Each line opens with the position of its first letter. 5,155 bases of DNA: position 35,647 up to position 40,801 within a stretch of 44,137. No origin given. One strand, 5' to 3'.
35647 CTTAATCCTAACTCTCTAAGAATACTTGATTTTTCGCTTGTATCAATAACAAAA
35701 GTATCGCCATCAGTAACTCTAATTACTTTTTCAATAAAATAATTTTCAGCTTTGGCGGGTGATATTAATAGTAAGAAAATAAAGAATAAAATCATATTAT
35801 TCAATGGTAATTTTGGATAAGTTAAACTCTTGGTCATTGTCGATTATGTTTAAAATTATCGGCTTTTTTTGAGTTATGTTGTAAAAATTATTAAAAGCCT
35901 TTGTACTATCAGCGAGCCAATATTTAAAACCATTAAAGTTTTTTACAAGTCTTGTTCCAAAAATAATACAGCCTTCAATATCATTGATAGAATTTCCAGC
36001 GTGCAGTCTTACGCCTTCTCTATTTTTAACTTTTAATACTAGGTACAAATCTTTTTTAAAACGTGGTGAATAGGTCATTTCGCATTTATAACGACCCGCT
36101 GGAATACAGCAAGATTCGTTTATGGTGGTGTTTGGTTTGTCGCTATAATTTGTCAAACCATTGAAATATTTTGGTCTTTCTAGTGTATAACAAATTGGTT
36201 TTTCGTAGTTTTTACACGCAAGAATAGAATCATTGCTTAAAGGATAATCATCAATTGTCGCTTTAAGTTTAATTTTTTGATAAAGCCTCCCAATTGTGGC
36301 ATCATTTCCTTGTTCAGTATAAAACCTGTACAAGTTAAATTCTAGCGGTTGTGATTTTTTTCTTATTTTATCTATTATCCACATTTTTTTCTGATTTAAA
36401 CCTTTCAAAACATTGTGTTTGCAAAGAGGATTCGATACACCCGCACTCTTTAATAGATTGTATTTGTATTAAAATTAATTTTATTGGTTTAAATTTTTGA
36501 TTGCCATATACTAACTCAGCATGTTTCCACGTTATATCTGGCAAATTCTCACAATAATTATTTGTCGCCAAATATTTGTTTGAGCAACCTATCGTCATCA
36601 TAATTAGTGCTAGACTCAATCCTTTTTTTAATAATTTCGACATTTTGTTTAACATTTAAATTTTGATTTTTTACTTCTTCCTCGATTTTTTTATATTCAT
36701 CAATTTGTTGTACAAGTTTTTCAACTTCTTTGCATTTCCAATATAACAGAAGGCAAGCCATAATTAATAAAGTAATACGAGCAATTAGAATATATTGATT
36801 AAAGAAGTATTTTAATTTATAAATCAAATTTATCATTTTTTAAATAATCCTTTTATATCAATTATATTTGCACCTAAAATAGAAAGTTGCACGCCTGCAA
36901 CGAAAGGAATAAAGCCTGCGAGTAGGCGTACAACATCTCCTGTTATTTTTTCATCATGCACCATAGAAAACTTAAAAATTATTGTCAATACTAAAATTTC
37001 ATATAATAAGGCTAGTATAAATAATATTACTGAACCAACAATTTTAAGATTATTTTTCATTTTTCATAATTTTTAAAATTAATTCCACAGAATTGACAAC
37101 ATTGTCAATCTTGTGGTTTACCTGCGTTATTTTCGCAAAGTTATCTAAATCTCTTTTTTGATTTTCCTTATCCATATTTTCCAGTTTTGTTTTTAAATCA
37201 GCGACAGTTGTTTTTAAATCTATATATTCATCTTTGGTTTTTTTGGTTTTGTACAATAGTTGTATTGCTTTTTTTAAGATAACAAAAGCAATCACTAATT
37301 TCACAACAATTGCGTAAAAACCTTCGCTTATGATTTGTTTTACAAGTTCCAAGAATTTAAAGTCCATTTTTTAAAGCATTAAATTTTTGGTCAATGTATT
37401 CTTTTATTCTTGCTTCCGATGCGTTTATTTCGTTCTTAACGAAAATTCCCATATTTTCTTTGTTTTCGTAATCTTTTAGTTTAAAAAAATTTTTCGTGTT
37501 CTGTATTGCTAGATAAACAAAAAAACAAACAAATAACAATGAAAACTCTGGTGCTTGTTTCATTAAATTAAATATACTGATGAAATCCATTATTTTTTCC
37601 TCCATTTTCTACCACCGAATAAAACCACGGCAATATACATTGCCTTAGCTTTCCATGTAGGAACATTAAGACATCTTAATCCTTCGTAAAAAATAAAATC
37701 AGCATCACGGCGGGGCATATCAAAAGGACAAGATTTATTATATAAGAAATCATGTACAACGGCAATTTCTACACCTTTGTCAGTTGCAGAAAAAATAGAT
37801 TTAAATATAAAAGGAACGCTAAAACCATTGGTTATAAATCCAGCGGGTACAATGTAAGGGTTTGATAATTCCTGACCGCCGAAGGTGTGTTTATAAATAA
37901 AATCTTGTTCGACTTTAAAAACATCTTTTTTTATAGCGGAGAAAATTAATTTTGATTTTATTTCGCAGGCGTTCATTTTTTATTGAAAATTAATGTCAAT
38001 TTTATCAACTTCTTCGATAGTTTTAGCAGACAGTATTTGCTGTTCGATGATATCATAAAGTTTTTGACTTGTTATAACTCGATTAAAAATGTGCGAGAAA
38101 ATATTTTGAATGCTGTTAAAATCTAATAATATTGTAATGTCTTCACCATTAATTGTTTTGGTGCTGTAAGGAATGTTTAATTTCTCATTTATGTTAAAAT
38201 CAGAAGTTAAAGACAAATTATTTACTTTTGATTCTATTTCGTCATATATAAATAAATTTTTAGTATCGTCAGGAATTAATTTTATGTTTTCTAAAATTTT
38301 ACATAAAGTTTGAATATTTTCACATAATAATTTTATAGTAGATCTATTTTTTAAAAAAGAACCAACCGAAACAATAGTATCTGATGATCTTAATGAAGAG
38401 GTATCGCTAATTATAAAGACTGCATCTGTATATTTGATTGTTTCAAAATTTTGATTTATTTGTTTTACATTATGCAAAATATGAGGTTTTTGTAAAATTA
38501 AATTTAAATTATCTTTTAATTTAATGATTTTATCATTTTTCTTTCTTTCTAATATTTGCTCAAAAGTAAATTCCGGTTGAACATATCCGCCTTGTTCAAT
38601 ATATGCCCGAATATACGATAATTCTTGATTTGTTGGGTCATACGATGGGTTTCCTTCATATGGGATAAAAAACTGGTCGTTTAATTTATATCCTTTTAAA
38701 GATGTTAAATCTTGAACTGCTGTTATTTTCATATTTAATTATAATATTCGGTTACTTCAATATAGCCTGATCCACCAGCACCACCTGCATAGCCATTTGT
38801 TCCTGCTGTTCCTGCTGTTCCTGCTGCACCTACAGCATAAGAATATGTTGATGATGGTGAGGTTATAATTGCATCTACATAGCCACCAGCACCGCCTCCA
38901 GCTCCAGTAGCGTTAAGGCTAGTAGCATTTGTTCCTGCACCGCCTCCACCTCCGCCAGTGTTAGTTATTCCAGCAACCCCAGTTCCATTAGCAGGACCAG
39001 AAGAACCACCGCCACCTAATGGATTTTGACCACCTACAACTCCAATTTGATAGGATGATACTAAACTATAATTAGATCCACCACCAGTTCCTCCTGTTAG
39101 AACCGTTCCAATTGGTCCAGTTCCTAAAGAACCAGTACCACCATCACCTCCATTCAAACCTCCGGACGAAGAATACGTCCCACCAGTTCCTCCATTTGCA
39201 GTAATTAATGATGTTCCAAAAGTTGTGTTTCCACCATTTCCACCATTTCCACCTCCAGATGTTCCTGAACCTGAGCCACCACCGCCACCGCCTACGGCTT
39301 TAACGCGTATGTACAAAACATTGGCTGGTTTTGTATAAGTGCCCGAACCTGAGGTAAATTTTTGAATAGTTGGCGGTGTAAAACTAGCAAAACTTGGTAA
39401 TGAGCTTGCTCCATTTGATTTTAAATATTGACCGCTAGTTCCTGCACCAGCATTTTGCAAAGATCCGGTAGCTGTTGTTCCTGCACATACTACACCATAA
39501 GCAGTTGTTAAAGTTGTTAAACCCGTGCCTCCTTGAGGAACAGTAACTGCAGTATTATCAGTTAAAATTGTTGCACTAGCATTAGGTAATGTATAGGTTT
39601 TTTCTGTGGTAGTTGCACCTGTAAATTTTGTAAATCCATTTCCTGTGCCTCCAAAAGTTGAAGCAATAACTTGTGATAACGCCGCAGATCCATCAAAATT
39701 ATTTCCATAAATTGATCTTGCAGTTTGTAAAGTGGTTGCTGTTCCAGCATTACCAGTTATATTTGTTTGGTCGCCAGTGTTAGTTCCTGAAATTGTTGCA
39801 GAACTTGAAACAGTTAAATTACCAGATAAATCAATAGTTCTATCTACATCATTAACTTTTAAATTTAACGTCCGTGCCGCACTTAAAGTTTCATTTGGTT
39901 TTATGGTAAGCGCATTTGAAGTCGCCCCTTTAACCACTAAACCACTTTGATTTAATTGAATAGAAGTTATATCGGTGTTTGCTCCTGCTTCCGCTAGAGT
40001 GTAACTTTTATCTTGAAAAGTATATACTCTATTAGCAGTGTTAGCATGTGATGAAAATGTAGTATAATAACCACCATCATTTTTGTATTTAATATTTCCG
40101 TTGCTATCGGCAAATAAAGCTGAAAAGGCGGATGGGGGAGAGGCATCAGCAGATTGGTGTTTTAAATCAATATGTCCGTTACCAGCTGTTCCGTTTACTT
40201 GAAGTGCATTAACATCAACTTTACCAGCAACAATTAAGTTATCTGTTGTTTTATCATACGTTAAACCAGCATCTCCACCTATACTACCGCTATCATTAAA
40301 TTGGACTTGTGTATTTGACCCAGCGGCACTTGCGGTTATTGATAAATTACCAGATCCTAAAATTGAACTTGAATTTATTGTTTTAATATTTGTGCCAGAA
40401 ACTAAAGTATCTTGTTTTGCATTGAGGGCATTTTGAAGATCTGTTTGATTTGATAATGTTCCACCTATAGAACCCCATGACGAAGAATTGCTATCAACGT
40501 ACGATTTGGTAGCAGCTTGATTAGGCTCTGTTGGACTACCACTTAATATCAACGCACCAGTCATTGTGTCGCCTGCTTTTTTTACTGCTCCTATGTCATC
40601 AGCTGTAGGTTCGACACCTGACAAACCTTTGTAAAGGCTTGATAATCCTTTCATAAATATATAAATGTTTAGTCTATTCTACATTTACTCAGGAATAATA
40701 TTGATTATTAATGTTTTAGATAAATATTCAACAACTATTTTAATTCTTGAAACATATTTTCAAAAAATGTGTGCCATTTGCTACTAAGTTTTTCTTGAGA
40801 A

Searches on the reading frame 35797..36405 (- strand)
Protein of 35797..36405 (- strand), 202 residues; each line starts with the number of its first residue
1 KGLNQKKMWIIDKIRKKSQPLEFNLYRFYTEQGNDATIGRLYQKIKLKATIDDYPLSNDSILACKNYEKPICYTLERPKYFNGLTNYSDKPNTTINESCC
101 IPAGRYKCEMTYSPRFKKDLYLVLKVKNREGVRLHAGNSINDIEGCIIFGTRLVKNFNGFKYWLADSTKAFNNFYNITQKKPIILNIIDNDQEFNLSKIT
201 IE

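Call 96: search_protein_families(library=pfam, proteins=[window:35797-36405:-], max_evalue=0.001)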
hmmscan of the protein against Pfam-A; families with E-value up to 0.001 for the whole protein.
window:35797-36405:- (202 aa): 1 family
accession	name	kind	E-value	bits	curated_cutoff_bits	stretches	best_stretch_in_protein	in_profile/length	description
PF18925.5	DUF5675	-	1.8e-25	89.5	26.7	1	31-179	6-113/114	Family of unknown function (DUF5675)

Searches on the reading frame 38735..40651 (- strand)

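Call 25: search_protein_families(library=phrogs, proteins=[window:38735-40651:-], max_evalue=0.00001)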
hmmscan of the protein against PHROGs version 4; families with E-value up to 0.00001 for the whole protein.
window:38735-40651:- (638 aa): 1 family
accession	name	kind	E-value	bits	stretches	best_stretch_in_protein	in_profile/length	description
phrog_863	-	tail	2.1e-06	28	0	564-627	424-488/690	tail fiber assembly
